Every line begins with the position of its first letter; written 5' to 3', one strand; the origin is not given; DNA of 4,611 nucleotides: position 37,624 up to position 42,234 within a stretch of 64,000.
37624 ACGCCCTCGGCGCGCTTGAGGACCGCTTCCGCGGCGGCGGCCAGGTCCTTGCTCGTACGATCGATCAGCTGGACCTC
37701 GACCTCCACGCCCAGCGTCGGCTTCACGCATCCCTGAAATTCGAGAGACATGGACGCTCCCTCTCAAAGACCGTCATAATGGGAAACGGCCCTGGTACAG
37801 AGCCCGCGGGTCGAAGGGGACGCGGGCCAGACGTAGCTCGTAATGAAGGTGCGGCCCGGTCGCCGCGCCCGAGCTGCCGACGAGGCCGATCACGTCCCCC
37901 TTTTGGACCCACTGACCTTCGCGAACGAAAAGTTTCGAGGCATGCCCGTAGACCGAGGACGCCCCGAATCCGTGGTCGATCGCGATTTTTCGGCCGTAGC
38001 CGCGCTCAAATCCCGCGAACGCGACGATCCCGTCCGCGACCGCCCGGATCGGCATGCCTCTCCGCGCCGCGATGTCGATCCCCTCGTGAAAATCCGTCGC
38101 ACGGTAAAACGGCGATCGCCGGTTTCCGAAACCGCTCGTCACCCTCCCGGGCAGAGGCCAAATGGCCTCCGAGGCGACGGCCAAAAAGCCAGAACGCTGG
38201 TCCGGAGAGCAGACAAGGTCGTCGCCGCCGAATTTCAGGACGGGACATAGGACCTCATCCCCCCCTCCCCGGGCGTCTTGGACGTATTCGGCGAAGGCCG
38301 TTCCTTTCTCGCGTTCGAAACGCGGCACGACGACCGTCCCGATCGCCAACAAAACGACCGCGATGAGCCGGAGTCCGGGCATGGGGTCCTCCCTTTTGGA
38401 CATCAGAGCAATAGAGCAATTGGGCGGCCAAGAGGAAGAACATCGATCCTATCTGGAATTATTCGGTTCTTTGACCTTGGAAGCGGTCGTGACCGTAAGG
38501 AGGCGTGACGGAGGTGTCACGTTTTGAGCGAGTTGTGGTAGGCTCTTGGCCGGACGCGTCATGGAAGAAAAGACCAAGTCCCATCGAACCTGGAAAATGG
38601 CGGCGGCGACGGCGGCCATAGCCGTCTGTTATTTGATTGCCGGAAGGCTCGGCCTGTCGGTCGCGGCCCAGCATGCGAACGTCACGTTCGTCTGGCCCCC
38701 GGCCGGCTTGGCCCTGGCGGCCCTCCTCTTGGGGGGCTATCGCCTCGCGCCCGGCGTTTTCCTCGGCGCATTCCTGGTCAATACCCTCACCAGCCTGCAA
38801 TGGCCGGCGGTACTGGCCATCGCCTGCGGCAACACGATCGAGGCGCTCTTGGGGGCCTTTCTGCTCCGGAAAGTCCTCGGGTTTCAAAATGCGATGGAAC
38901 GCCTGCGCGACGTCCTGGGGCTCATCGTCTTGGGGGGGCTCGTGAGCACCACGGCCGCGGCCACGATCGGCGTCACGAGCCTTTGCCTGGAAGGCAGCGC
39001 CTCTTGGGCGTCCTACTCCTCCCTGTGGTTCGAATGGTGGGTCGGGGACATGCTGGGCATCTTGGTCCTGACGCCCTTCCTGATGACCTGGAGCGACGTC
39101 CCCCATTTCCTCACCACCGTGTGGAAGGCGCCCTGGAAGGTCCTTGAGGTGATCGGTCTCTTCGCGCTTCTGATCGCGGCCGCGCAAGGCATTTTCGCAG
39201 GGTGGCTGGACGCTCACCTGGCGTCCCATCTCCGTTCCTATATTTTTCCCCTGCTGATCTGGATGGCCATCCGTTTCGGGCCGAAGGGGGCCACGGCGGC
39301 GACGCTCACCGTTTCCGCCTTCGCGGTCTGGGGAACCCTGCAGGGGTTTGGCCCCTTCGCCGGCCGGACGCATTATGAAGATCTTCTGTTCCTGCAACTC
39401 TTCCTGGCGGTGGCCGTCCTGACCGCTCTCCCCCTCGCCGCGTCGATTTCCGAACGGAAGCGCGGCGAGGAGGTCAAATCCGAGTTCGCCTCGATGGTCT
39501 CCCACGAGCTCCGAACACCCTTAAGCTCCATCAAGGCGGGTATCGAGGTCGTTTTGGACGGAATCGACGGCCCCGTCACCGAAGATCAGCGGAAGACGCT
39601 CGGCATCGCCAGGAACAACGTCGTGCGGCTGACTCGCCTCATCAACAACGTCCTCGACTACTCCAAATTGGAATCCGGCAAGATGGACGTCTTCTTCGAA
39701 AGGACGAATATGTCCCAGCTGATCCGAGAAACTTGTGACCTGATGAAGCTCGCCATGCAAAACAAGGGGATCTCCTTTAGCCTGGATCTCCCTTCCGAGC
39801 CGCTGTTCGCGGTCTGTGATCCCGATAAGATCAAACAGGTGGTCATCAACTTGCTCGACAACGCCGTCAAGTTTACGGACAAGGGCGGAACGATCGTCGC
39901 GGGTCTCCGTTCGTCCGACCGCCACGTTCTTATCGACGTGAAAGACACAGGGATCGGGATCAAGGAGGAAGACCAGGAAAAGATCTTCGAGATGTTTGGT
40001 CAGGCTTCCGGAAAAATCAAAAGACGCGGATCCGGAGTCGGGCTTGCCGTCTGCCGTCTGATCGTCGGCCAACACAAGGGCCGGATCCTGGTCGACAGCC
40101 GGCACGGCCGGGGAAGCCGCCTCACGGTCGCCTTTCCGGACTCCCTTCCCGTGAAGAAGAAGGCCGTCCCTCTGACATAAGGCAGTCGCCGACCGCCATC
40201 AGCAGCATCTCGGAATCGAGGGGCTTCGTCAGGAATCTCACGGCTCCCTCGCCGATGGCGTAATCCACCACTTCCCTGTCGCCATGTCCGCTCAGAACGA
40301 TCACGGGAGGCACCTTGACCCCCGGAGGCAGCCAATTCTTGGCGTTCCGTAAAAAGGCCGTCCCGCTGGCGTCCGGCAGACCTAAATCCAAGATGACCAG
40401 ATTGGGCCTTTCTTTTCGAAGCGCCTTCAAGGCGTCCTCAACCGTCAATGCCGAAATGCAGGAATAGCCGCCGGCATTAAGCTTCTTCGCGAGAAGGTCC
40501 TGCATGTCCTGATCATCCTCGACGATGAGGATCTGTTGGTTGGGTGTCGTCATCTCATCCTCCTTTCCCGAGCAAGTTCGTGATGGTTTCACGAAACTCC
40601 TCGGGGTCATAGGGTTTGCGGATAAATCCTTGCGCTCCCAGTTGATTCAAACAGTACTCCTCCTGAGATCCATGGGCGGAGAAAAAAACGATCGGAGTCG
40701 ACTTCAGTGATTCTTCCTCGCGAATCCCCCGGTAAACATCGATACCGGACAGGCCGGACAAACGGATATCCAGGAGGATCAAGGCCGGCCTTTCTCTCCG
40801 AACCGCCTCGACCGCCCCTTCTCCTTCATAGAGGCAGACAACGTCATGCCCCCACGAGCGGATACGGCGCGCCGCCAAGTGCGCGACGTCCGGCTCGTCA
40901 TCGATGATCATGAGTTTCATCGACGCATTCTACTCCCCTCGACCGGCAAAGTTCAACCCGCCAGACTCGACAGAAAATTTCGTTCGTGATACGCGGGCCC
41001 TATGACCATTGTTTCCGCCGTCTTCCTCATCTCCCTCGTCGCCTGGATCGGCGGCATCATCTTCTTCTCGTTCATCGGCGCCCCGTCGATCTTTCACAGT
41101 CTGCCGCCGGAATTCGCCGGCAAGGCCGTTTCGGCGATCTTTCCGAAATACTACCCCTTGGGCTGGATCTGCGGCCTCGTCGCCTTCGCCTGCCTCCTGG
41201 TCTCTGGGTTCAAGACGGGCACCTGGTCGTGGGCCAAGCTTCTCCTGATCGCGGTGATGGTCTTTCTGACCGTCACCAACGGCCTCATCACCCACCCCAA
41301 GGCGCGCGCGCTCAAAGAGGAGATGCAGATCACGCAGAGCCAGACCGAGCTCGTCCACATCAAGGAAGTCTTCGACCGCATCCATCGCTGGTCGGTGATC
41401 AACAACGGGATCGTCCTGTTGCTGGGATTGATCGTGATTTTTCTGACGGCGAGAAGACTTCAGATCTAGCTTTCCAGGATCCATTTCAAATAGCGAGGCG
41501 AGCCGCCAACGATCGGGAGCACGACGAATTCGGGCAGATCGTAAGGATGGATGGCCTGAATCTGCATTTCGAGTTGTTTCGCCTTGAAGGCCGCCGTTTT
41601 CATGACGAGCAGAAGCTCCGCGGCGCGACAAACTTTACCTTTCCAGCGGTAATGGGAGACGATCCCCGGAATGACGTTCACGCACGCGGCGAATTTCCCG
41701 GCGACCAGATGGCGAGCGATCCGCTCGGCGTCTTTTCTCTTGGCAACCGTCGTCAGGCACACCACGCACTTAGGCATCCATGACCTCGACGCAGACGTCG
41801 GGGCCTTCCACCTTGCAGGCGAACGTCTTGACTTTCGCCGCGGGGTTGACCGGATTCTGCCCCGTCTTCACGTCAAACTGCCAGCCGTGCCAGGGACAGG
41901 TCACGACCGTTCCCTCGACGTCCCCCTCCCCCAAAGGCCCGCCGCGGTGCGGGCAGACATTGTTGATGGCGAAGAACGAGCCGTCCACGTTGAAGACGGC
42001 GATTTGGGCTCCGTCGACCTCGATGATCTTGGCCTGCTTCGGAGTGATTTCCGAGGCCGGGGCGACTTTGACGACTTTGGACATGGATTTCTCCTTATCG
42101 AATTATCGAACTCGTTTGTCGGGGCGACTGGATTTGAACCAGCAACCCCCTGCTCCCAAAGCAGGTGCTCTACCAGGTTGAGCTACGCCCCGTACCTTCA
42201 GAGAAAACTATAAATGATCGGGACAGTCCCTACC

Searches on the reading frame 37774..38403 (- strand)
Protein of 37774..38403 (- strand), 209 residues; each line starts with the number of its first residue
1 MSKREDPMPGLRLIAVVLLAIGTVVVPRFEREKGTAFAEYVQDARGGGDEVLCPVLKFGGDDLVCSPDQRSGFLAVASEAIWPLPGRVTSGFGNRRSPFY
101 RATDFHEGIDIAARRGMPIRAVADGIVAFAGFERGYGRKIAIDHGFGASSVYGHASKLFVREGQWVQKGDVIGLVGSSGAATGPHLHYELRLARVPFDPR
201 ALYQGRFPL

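Call 23: search_protein_families(library=pfam, proteins=[window:37774-38403:-], max_evalue=0.01)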
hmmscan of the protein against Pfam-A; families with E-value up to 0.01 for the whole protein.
window:37774-38403:- (209 aa): 2 families
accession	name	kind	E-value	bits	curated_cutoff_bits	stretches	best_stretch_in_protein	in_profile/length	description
PF01551.29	Peptidase_M23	-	1.1e-32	112.5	28.7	1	105-199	2-96/96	Peptidase family M23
PF13533.13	Biotin_lipoyl_2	-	0.0022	18.2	29.8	1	156-172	12-28/32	Biotin-lipoyl like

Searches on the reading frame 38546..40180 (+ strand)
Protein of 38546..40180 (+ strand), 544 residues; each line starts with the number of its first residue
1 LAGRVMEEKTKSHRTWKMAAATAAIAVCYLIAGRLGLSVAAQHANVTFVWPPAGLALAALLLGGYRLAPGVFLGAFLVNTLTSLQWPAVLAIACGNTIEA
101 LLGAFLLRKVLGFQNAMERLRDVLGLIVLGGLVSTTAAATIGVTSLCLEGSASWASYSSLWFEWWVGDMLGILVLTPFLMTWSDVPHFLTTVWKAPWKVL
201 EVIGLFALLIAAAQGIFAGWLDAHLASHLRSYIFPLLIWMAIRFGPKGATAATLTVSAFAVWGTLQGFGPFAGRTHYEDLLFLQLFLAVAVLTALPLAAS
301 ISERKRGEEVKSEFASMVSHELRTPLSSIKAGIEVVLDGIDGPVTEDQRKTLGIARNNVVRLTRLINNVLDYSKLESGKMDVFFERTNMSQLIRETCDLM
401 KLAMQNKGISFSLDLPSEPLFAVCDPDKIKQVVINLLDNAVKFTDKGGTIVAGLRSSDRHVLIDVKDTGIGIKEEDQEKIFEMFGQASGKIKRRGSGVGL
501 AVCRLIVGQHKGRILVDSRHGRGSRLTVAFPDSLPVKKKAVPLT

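Call 7: search_protein_families(library=pfam, proteins=[window:38546-40180:+], max_evalue=0.01)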
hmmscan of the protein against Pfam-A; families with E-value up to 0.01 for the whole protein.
window:38546-40180:+ (544 aa): 4 families
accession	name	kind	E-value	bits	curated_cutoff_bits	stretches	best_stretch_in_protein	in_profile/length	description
PF05231.19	MASE1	-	8e-48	163.5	29.8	1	23-305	3-299/299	MASE1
PF02518.31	HATPase_c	-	8.5e-28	97.4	26.4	1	425-532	2-109/111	Histidine kinase-, DNA gyrase B-, and HSP90-like ATPase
PF00512.31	HisKA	-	4.2e-18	65.6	26.9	1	311-378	2-66/66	His Kinase A (phospho-acceptor) domain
PF14501.12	HATPase_c_5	-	0.0049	17.2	22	0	429-518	6-90/102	GHKL domain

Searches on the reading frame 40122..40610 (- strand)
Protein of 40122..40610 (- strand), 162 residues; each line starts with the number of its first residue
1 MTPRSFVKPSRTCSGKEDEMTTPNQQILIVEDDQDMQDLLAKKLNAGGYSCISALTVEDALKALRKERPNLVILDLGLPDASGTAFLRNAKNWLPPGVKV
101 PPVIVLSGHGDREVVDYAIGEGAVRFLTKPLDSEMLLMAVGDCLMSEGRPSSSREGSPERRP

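Call 11: search_protein_families(library=pfam, proteins=[window:40122-40610:-], max_evalue=0.01)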
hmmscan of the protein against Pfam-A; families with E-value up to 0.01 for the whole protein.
window:40122-40610:- (162 aa): 2 families
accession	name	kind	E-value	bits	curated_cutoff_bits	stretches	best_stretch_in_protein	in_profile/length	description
PF00072.30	Response_reg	-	5.7e-21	75.2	30.2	1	27-140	1-110/111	Response regulator receiver domain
PF20161.5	VpsR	-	0.0046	17.1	23.7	0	18-140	4-120/121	VpsR domain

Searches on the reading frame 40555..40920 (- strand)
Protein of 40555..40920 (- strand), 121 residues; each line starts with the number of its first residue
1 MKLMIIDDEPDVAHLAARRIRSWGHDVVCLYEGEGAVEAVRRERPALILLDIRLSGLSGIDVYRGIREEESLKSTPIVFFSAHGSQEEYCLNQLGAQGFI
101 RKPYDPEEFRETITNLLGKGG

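Call 23: search_protein_families(library=pfam, proteins=[window:40555-40920:-], max_evalue=0.01)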
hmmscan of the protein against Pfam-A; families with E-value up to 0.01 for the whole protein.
window:40555-40920:- (121 aa): 1 family
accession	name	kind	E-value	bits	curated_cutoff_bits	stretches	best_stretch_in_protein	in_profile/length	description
PF00072.30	Response_reg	-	9.2e-22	77.8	30.2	1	4-113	2-110/111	Response regulator receiver domain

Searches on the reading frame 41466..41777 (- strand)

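Call 23: search_protein_families(library=pfam, proteins=[window:41466-41777:-], max_evalue=0.01)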
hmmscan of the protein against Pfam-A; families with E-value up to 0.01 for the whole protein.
window:41466-41777:- (103 aa): 1 family
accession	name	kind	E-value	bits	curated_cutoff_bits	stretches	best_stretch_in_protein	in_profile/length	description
PF03091.20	CutA1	-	3.3e-34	117.1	22.4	1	6-102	2-98/99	CutA1 divalent ion tolerance protein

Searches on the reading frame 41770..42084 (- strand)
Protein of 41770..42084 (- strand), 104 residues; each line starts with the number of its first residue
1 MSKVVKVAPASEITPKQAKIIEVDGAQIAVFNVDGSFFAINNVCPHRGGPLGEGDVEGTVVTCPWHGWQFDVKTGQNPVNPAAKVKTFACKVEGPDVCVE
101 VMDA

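Call 23: search_protein_families(library=pfam, proteins=[window:41770-42084:-], max_evalue=0.01)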
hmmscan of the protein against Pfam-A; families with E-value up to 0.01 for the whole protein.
window:41770-42084:- (104 aa): 3 families
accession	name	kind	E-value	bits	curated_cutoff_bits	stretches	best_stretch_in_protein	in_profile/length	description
PF00355.32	Rieske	-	1.7e-22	79.6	20.3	1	4-88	2-87/88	Rieske [2Fe-2S] domain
PF13806.12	Rieske_2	-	1.4e-14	54.3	27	1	5-99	3-103/104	Rieske-like [2Fe-2S] domain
PF22543.2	Rieske_4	-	1e-08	35.9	28.4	1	10-77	6-77/119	Soluble Rieske-type ferredoxin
